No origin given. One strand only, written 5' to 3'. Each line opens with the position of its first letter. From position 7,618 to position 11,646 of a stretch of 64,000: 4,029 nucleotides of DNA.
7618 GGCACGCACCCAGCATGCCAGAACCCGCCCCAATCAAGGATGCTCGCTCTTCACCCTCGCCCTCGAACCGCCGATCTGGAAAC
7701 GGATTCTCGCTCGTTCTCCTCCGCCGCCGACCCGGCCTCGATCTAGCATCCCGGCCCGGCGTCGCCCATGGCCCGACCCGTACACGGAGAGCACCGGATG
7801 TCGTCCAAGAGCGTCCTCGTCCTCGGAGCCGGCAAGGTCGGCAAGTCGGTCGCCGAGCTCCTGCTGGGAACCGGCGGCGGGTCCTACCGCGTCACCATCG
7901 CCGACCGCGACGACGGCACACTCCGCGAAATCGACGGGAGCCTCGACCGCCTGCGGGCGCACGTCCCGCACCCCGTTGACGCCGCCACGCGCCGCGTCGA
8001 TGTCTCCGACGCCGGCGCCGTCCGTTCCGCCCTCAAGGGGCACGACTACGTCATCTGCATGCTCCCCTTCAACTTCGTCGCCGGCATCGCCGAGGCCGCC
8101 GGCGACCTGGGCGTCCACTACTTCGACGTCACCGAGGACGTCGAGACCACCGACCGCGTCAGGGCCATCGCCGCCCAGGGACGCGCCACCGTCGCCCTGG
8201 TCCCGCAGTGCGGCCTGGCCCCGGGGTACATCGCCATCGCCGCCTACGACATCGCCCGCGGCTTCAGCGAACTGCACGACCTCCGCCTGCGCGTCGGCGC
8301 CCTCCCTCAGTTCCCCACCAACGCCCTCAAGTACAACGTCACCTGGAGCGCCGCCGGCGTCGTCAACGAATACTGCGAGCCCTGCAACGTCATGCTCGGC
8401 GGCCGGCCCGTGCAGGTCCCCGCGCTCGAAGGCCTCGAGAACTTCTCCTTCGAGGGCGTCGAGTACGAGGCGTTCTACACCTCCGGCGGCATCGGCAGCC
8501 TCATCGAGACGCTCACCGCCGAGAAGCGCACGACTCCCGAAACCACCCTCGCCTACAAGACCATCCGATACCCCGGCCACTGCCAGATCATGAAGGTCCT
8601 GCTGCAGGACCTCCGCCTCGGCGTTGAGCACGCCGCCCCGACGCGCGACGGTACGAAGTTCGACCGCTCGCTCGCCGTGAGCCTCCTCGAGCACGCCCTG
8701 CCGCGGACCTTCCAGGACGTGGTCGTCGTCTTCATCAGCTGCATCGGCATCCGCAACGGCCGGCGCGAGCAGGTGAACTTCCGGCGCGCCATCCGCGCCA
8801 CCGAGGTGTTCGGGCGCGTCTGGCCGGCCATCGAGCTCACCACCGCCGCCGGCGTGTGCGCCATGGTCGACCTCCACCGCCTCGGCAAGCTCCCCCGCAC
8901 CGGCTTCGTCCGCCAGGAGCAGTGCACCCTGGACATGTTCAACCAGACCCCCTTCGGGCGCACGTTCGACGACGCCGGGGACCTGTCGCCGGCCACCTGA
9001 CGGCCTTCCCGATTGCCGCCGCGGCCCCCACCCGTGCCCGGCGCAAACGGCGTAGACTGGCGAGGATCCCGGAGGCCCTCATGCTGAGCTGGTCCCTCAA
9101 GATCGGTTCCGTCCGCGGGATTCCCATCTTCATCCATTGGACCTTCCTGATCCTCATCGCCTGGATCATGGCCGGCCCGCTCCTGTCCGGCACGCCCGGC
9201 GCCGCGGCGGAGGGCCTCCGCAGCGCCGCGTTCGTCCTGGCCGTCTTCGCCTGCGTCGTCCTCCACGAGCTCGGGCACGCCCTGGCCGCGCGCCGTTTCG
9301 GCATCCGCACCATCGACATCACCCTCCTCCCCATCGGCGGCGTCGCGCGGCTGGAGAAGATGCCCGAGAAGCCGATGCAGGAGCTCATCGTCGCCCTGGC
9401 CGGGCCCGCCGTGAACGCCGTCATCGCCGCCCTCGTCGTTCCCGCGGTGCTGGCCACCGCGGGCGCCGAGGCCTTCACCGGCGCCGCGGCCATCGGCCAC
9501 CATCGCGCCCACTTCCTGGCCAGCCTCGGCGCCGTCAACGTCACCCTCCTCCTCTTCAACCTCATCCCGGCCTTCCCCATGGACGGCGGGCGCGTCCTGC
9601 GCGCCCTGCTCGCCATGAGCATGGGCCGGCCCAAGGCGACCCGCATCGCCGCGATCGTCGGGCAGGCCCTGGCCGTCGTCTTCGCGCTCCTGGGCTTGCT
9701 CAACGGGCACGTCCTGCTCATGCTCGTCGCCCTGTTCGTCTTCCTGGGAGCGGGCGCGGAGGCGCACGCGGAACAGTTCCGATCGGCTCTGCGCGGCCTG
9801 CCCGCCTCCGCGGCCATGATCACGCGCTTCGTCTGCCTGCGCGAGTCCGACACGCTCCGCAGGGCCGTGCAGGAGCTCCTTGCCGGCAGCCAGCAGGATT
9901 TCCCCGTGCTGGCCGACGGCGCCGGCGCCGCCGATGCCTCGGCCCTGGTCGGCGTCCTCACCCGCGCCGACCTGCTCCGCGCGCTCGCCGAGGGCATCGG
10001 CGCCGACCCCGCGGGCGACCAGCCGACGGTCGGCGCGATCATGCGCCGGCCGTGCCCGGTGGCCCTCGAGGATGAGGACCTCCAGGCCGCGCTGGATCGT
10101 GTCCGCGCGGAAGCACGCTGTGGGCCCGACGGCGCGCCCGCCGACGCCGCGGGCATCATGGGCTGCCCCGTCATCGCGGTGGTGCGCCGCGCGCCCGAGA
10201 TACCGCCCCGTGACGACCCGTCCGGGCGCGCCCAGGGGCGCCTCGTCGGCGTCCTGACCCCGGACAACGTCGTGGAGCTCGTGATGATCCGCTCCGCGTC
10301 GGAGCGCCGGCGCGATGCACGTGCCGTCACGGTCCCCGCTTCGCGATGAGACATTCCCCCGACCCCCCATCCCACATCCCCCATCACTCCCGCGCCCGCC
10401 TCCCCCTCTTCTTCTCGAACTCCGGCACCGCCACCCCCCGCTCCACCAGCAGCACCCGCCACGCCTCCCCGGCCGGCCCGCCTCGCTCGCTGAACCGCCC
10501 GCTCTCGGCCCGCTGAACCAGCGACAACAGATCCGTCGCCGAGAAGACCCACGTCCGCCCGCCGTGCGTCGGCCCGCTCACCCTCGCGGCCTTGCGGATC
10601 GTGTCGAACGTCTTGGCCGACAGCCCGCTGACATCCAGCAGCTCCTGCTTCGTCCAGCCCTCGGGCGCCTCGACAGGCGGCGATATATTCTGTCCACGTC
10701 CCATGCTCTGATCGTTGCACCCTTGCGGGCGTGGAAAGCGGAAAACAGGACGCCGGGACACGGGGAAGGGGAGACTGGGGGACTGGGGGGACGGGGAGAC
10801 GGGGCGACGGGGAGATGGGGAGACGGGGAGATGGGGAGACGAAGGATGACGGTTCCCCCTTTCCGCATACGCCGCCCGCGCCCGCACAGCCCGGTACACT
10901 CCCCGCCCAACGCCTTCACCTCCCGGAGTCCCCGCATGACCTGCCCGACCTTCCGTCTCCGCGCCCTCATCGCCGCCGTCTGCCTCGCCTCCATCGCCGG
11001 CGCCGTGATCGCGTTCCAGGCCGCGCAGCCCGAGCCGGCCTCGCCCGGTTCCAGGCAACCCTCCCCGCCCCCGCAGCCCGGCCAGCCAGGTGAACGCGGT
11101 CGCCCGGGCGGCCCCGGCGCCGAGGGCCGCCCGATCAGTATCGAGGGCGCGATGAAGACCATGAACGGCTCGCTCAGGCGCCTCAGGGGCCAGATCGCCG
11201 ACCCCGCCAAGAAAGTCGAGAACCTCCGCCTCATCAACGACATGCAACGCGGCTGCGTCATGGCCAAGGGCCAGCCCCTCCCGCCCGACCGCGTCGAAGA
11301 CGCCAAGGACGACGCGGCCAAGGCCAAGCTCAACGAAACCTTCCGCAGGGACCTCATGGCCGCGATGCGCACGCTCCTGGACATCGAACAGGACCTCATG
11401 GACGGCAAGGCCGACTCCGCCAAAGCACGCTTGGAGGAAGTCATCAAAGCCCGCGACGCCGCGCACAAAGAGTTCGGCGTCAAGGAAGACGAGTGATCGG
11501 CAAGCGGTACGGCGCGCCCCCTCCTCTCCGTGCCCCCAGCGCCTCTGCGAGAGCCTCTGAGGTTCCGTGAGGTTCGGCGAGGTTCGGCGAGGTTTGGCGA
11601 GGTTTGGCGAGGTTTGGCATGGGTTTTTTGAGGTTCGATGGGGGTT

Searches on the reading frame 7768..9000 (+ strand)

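Call 11: search_protein_families(library=pfam, proteins=[window:7768-9000:+])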
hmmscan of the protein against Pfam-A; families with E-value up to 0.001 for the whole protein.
window:7768-9000:+ (410 aa): 3 families
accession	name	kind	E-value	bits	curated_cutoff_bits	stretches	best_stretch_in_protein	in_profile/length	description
PF16653.10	Sacchrp_dh_C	-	1.4e-15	58.6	31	1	149-389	1-249/265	Saccharopine dehydrogenase C-terminal domain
PF03435.24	Sacchrp_dh_NADP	-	4.7e-14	53.3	25.1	1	16-123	1-100/129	Saccharopine dehydrogenase NADP binding domain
PF00899.27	ThiF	-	0.00029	20.5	28.1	1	7-49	14-54/238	ThiF family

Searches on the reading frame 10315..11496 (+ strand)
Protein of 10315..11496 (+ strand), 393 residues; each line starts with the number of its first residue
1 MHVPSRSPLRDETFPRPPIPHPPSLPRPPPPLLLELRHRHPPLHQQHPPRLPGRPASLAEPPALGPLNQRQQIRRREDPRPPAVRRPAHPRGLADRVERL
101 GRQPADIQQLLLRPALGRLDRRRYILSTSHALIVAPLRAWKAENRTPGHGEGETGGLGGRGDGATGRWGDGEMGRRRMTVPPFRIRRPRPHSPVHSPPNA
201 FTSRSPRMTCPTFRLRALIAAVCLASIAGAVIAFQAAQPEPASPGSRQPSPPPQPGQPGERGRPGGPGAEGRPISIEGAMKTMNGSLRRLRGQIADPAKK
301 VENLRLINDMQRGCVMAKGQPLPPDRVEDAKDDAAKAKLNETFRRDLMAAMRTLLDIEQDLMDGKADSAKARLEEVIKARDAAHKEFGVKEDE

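Call 11: search_protein_families(library=pfam, proteins=[window:10315-11496:+])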
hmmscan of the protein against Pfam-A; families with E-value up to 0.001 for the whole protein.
window:10315-11496:+ (393 aa): 1 family
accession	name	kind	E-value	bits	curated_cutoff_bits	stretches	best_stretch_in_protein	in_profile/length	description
PF07361.16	Cytochrom_B562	-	0.0002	22.4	30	1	276-387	2-101/102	Cytochrome b562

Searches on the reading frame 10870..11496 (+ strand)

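Call 80: search_protein_families(library=pfam, proteins=[window:10870-11496:+], max_evalue=0.01)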
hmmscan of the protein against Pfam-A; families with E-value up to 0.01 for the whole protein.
window:10870-11496:+ (208 aa): 1 family
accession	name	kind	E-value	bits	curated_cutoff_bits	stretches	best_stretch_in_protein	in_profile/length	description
PF07361.16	Cytochrom_B562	-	4.5e-05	24.4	30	1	91-202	2-101/102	Cytochrome b562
